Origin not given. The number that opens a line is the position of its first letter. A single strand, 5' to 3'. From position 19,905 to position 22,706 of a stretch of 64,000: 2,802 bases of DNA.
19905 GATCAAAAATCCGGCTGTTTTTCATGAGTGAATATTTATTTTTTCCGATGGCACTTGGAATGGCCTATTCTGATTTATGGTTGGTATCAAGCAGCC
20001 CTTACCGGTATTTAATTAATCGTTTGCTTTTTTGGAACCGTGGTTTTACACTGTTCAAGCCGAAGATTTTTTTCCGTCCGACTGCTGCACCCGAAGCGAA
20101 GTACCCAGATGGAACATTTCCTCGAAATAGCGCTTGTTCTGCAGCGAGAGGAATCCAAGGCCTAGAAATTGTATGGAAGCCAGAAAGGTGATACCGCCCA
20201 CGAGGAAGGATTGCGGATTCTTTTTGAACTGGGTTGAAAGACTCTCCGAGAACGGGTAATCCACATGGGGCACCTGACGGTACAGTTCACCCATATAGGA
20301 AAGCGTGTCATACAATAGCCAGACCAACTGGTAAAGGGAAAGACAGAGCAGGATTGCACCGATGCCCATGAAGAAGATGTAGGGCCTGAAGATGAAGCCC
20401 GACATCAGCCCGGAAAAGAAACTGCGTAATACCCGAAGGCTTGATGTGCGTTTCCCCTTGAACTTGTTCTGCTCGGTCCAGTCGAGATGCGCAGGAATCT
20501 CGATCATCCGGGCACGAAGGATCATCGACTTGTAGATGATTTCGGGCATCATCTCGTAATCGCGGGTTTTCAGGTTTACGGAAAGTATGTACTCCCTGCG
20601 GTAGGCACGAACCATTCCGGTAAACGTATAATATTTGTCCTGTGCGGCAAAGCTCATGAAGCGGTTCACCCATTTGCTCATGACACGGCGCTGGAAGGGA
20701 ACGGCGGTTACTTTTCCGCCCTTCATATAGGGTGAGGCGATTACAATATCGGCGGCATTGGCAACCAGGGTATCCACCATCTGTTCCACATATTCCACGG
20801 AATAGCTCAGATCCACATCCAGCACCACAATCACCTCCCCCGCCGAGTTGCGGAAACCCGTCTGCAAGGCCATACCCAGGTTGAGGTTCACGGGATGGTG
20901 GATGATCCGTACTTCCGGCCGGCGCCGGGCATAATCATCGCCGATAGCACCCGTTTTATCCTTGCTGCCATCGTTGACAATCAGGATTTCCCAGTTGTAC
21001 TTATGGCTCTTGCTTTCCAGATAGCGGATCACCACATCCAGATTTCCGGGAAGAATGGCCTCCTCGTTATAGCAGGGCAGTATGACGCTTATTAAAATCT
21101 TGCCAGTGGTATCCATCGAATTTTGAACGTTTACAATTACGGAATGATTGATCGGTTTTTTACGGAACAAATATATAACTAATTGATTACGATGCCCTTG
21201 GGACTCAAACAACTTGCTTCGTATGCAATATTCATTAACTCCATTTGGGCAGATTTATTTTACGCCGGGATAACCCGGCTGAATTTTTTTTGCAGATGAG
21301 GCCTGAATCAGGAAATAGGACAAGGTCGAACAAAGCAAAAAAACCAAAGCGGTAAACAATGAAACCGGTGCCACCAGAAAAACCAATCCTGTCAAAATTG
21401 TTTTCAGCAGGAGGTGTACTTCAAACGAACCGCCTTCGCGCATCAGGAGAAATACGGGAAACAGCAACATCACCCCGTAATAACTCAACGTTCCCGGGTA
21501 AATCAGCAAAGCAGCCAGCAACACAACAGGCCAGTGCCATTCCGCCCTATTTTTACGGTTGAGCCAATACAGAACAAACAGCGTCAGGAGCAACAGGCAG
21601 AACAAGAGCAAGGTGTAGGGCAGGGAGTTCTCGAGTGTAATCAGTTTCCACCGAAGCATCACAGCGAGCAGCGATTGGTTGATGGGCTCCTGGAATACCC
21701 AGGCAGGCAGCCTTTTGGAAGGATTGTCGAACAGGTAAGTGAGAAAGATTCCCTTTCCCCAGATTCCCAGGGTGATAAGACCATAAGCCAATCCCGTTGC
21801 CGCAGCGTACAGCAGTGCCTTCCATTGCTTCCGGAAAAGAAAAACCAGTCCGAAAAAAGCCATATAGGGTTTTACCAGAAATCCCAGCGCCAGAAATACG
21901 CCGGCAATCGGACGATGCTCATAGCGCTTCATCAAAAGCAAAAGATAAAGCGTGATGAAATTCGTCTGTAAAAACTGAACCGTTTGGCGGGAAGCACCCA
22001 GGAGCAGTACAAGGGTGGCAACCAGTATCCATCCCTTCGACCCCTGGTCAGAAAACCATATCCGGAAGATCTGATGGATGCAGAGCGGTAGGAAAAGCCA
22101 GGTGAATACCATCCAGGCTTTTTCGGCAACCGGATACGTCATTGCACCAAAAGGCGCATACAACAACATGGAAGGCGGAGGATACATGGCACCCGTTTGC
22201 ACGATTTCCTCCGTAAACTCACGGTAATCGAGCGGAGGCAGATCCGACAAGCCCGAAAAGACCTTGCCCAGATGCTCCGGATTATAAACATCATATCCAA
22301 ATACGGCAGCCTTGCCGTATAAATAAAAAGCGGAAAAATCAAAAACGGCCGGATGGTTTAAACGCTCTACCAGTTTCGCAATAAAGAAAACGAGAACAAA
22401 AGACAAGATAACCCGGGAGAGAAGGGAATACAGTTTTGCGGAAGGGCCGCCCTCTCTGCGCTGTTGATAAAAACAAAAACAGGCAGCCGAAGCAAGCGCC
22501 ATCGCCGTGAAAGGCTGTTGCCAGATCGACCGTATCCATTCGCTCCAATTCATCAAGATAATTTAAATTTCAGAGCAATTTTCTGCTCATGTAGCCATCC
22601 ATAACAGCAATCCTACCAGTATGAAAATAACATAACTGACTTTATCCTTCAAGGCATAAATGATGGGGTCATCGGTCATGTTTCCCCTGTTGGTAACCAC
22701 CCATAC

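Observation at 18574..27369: Seven-gene cluster apparently building two different lipid-linked sugar donors for two GT-C transferases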

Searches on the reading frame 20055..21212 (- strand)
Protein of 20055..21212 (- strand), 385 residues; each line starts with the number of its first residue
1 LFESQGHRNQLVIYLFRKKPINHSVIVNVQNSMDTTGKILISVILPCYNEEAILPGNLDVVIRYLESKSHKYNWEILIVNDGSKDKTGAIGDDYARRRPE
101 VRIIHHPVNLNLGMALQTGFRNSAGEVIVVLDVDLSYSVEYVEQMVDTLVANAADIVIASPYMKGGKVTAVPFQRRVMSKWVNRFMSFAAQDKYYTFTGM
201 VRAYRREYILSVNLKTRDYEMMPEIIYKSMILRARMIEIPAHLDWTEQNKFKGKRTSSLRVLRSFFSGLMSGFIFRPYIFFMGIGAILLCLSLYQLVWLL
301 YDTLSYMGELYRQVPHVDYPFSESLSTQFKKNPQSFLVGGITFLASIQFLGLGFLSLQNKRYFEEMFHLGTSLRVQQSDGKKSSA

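Call 3: search_protein_families(library=pfam, proteins=[window:20055-21212:-], max_evalue=0.01)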
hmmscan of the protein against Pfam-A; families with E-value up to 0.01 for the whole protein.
window:20055-21212:- (385 aa): 4 families
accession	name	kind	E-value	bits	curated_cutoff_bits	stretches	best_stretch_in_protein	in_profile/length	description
PF00535.33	Glycos_transf_2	-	7.2e-33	114.3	23.3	1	42-209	1-164/168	Glycosyl transferase family 2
PF13641.12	Glyco_tranf_2_3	-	4.8e-05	23.9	27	1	41-212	3-174/230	Glycosyltransferase like family 2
PF13506.12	Glyco_transf_21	-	0.00041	20.3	21.7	1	101-208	6-113/174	Glycosyl transferase family 21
PF10111.15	Glyco_tranf_2_2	-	0.004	17.1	27.3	1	68-148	24-105/276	Glycosyltransferase like family 2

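Call 4: search_protein_families(library=ncbifam, proteins=[window:20055-21212:-], max_evalue=0.01)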
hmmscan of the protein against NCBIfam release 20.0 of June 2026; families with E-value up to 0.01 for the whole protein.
window:20055-21212:- (385 aa): 19 families
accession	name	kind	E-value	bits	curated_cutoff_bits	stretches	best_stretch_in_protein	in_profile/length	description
NF047588.1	GlcsyltransPgfSStrep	equivalog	2.1e-21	76.5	500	1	40-304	2-252/308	glycosyltransferase PgfS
NF058614.1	PPMAGASynPpgS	equivalog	2.9e-18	66.1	370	1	43-254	4-207/226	polyprenyl-phospho-N-acetylgalactosaminyl synthase PpgS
NF007986.1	PRK10714.1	equivalog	3.5e-18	65.7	529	1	41-288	8-241/316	undecaprenyl-phosphate 4-deoxy-4-formamido-L-arabinose transferase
TIGR03937.1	PgaC_IcaA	equivalog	3.6e-17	62.4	422.3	1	27-153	33-154/407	poly-beta-1,6-N-acetyl-D-glucosamine synthase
NF007482.0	PRK10073.1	equivalog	4.4e-12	45.7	423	1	39-159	6-120/334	glycosyltransferase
TIGR04182.1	glyco_TIGR04182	equivalog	1e-10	41.5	325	1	42-303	3-249/293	S-layer glycoprotein N-glycosyltransferase AglJ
NF041391.1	DPhHxTase_Halo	equivalog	2.7e-09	36.3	375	1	48-229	4-169/213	dolichyl-phosphate hexose transferase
NF041875.1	EPS_EpsD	equivalog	3.4e-09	36.6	370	1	41-208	1-166/325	exopolysaccharide biosynthesis glycosyltransferase EpsD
NF047683.1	TeichurnBiosyTuaG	equivalog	1.4e-08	34.7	400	1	38-150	5-112/252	teichuronic acid biosynthesis protein TuaG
NF038302.1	EPS_HpsE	equivalog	4.8e-08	32.3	300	1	41-146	3-108/307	hormogonium polysaccharide biosynthesis glycosyltransferase HpsE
NF053739.1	GlytfEpsEBac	equivalog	4.9e-08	32.3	450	1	41-160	3-118/265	glycosyltransferase EpsE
NF010496.0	PRK13915.1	equivalog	2.1e-07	30.3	262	1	28-153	20-146/307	glucosyl-3-phosphoglycerate synthase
TIGR04283.1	glyco_like_mftF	equivalog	3e-07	30.3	182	1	41-152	1-100/221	TIGR04283 family arsenosugar biosynthesis glycosyltransferase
TIGR03965.1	mycofact_glyco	equivalog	1.9e-06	27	280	1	26-154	62-184/467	mycofactocin biosynthesis glycosyltransferase MftF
TIGR04242.1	nodulat_NodC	equivalog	2e-06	27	550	1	33-154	42-161/395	chitooligosaccharide synthase NodC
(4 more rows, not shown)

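Call 64: search_solved_structures(query=window:20055-21116:-, max_evalue=0.001)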
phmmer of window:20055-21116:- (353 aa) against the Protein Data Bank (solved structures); distinct sequences matched with E-value up to 0.001: 16.
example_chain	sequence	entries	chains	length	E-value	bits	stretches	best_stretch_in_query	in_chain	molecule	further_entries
5mlz_A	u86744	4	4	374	1.4e-22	84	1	8-245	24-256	Dolichol monophosphate mannose synthase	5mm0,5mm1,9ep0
9hwj_A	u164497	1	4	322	9.9e-13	51.6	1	9-255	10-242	Undecaprenyl-phosphate 4-deoxy-4-formamido-L-arabinose transferase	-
9bhc_C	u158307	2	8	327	2.9e-12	50.1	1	9-255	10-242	Undecaprenyl-phosphate 4-deoxy-4-formamido-L-arabinose transferase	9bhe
8vxh_A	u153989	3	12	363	4.2e-12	49.5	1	9-255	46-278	Undecaprenyl-phosphate 4-deoxy-4-formamido-L-arabinose transferase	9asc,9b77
5eke_A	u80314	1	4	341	1e-11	48.3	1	5-156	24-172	Uncharacterized glycosyltransferase sll0501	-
5ekp_C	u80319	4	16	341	1.1e-11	48.2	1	5-172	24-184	Uncharacterized glycosyltransferase sll0501 | Glycosyltransferase sll0501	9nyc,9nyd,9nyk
9nye_A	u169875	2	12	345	1.1e-11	48.1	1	5-172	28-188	Glycosyltransferase sll0501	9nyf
5hea_A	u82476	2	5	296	5.6e-11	45.8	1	8-127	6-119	Putative glycosyltransferase (GalT1)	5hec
3bcv_A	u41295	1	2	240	5.3e-08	36.1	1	9-103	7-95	Putative glycosyltransferase protein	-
6p61_A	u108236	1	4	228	3.3e-07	33.4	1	9-120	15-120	Glycosyltransferase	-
8vh7_A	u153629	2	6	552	1.2e-06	31.6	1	7-132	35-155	Heparosan synthase B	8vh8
8viw_A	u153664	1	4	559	1.2e-06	31.6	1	7-132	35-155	Heparosan synthase B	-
2z87_A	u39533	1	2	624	5.4e-06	29.4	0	9-138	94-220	Chondroitin synthase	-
2z86_A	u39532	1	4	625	5.5e-06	29.4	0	9-138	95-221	Chondroitin synthase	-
6yv7_B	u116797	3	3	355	0.00018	24.5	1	3-105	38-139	Glycosyl transferase, family 2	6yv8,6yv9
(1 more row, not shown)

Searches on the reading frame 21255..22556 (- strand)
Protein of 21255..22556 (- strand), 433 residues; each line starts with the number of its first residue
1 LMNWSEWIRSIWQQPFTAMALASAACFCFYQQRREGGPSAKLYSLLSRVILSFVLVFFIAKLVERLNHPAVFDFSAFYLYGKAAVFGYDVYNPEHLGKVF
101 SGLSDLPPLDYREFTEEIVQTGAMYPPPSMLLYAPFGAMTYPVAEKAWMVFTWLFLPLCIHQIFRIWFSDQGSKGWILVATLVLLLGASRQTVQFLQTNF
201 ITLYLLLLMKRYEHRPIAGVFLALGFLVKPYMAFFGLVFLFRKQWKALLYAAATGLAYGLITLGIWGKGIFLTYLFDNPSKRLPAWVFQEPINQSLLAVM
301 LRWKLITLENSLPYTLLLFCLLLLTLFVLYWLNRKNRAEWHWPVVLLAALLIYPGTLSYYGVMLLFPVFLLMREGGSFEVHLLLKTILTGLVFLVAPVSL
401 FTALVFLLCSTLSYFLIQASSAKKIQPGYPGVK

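Call 3: search_protein_families(library=pfam, proteins=[window:21255-22556:-], max_evalue=0.01)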
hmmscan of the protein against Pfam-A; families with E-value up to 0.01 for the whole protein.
window:21255-22556:- (433 aa): 1 family
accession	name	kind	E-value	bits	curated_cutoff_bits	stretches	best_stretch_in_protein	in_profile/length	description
PF09594.16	GT87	-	3.6e-24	86.3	25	1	124-354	2-237/237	Glycosyltransferase family 87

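Call 4: search_protein_families(library=ncbifam, proteins=[window:21255-22556:-], max_evalue=0.01)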
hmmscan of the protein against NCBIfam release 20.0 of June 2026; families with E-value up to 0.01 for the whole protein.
window:21255-22556:- (433 aa): 1 family
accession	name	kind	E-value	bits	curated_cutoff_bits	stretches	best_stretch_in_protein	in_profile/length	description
NF047648.1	MIGRI_fam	equivalog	0.005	17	28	1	316-351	8-42/55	protein MIGRI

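Call 60: search_solved_structures(query=window:21255-22556:-, max_evalue=1)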
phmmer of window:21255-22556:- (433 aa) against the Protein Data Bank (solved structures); distinct sequences matched with E-value up to 1: 1.
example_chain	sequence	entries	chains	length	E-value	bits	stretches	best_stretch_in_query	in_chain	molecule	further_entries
8gaa_A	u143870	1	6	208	0.65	12.4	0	20-80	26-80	C6HR1_4r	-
